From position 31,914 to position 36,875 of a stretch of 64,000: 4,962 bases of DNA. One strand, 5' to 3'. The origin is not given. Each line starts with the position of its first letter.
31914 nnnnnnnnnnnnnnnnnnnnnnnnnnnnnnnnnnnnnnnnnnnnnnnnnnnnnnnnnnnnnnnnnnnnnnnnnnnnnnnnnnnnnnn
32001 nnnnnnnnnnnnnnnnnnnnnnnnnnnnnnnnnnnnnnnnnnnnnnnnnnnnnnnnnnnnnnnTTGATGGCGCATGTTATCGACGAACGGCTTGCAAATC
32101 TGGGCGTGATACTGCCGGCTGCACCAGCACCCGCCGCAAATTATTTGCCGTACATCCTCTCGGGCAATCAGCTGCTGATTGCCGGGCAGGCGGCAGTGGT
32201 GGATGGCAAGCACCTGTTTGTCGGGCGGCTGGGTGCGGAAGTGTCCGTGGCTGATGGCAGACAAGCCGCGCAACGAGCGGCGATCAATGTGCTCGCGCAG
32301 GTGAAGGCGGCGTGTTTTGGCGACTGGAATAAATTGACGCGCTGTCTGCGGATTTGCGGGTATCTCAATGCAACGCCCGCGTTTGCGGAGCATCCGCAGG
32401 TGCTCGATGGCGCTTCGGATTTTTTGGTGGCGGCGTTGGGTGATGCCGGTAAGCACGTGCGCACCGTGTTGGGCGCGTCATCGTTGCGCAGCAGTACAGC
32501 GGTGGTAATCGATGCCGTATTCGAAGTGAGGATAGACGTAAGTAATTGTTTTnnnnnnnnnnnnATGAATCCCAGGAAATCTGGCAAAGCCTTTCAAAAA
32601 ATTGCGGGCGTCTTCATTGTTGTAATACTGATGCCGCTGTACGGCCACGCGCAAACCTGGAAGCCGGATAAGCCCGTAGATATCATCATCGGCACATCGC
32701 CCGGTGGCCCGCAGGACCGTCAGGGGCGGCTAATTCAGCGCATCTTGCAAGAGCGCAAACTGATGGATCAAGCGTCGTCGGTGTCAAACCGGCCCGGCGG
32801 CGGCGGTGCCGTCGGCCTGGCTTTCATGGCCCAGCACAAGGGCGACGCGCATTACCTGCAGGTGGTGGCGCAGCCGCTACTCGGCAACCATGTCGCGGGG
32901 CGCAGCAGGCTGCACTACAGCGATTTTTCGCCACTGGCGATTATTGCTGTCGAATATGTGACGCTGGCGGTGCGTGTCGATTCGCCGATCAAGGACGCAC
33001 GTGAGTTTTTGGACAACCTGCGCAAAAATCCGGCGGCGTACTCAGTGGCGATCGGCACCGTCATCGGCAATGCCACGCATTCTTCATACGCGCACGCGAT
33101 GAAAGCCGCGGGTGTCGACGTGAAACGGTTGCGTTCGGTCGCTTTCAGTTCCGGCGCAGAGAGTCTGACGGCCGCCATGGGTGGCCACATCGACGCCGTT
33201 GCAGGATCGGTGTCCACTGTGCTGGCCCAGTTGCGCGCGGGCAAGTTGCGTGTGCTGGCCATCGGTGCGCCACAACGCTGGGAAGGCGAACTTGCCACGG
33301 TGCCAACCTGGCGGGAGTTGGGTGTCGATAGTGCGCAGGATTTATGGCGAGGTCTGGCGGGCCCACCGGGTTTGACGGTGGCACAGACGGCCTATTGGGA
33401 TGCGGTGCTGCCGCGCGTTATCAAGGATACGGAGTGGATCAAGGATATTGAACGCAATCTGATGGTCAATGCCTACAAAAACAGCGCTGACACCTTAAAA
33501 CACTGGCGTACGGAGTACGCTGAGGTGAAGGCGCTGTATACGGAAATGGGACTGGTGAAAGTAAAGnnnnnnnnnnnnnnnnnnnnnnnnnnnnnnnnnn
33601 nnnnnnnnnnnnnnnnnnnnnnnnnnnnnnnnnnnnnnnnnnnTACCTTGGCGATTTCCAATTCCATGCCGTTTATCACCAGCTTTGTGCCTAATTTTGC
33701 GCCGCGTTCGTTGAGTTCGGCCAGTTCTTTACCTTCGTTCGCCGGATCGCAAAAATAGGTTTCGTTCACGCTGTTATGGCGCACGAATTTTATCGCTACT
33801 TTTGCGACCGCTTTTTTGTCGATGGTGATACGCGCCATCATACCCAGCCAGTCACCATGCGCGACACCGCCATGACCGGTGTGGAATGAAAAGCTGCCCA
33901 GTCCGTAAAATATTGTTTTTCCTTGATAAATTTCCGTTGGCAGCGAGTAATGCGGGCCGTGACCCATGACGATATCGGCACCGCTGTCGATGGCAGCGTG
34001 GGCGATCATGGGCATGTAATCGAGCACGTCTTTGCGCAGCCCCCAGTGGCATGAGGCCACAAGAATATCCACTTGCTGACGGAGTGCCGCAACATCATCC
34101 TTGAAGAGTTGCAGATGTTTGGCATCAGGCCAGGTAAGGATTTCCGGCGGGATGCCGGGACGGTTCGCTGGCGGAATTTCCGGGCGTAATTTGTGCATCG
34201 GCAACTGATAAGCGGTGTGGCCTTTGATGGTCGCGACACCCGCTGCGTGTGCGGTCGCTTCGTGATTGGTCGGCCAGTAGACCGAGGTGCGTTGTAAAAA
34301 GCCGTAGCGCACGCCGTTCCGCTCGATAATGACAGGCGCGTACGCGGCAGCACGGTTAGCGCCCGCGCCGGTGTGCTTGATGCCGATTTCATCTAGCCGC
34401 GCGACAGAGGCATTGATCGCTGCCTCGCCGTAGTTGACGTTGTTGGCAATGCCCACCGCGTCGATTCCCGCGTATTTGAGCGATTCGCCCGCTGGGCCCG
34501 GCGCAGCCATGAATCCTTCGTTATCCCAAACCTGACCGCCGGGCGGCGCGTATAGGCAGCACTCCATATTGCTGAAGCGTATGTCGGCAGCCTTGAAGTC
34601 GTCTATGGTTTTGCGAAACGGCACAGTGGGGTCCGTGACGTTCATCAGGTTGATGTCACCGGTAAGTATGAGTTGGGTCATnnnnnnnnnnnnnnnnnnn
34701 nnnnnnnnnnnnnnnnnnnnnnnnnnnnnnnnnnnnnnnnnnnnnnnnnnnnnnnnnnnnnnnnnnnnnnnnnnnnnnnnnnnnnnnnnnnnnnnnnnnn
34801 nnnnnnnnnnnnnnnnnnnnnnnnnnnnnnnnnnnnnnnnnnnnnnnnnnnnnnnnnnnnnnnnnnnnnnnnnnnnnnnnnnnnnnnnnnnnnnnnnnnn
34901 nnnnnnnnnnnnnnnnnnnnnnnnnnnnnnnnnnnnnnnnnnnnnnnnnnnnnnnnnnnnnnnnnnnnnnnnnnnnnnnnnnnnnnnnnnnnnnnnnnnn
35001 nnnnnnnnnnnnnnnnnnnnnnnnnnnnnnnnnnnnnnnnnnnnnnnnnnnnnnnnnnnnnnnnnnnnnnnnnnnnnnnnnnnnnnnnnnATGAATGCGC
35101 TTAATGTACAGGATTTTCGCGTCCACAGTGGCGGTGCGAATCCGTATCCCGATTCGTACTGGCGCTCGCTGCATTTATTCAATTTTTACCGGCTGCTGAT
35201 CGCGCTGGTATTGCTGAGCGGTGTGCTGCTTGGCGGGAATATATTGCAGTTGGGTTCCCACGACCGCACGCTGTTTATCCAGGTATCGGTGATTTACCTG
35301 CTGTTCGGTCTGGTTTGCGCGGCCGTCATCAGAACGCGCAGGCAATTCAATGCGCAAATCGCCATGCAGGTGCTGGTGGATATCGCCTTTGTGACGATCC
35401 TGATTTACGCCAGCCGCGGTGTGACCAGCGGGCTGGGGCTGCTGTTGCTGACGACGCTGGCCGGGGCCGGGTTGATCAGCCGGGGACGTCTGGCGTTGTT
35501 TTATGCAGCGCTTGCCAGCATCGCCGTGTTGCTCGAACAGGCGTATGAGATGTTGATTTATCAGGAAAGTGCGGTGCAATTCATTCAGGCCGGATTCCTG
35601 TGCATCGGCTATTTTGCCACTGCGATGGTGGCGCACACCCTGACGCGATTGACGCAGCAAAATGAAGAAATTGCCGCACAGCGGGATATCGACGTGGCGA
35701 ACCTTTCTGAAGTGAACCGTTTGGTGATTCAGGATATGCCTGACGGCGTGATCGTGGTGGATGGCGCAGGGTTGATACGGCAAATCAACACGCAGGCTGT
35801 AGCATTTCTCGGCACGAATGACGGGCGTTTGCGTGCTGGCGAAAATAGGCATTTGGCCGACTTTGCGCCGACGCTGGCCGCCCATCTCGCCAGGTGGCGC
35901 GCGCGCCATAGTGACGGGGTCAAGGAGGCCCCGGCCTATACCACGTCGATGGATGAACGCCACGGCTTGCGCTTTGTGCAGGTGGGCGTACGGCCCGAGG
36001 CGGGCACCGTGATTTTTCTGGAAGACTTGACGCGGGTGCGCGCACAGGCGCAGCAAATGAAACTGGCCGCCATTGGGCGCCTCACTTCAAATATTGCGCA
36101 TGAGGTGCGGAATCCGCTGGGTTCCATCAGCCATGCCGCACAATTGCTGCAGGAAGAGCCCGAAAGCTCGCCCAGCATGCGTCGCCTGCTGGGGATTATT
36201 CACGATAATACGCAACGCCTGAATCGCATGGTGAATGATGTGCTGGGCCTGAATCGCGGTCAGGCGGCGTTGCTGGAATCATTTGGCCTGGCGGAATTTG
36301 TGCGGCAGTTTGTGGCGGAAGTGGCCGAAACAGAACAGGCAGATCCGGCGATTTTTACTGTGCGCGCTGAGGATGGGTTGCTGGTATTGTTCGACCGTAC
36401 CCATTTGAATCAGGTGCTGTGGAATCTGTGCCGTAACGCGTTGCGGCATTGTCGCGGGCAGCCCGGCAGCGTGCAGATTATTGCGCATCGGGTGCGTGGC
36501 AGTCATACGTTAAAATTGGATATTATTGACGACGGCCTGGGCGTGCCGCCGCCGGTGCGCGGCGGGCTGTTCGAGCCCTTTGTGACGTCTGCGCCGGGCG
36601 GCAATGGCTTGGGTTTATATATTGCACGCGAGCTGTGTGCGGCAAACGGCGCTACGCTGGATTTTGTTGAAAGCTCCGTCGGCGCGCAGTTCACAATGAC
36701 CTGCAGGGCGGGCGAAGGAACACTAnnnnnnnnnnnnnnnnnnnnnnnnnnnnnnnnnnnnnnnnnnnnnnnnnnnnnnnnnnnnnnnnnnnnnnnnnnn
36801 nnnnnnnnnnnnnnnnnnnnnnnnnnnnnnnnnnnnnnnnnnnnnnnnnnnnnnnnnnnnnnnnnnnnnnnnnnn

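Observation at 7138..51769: Motif copies sit in frame inside coding sequences and donate start-proximal codons, C-terminal tails and stop codons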

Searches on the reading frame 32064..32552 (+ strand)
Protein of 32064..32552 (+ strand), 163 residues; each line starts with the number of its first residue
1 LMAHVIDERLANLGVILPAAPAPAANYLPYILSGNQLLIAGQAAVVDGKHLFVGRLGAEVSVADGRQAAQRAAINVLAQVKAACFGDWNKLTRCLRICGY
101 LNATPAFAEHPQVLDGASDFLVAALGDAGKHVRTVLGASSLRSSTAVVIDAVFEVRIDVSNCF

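Call 19: search_protein_families(library=pfam, proteins=[window:32064-32552:+], max_evalue=0.00001)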
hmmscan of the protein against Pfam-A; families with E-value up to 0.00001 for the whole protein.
window:32064-32552:+ (163 aa): 1 family
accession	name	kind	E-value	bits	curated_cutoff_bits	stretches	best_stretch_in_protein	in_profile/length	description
PF14588.11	YjgF_endoribonc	-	1.6e-27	96.5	35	1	8-138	2-131/148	YjgF/chorismate_mutase-like, putative endoribonuclease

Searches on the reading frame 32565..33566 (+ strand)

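Call 20: search_protein_families(library=pfam, proteins=[window:32565-33566:+], max_evalue=0.00001)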
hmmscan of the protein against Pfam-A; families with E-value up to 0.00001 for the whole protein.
window:32565-33566:+ (334 aa): 1 family
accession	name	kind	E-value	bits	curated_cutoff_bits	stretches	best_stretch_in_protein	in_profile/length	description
PF03401.19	TctC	-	2.6e-21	76.8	27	1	63-329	9-273/274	Tripartite tricarboxylate transporter family receptor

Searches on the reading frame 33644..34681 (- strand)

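Call 58: search_protein_families(library=pfam, proteins=[window:33644-34681:-], max_evalue=0.00001)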
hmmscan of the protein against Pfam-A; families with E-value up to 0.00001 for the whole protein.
window:33644-34681:- (346 aa): 1 family
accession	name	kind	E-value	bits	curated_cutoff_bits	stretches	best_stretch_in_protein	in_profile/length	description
PF09587.15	PGA_cap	-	8.7e-44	150.4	27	1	16-266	23-253/255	Bacterial capsule synthesis protein PGA_cap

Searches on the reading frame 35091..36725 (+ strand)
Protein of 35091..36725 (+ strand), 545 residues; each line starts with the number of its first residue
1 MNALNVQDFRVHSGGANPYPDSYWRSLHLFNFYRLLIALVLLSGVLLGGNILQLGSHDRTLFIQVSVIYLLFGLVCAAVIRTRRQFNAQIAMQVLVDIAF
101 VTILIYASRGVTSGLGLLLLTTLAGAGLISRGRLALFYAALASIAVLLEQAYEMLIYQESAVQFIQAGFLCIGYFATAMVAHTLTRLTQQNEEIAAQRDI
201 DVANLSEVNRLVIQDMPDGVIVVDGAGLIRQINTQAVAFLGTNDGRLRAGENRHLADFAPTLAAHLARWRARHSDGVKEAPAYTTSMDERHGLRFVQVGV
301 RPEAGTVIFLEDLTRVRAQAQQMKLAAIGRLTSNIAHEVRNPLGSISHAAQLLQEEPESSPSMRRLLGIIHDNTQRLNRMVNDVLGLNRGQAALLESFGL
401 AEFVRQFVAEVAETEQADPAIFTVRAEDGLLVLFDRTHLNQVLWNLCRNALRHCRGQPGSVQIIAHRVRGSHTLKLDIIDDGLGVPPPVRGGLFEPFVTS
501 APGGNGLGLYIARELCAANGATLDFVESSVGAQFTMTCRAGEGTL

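Call 58: search_protein_families(library=pfam, proteins=[window:35091-36725:+], max_evalue=0.00001)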
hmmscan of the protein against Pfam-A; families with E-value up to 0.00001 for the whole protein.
window:35091-36725:+ (545 aa): 3 families
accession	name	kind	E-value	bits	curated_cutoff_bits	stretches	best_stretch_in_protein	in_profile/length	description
PF25323.1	6TM_PilS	-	2.1e-38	132.4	27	1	22-195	7-189/189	PilS-like transmembrane domain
PF02518.31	HATPase_c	-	8.3e-18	65.3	26.4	1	435-538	2-107/111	Histidine kinase-, DNA gyrase B-, and HSP90-like ATPase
PF00512.31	HisKA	-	7.1e-16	58.5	26.9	1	329-392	3-65/66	His Kinase A (phospho-acceptor) domain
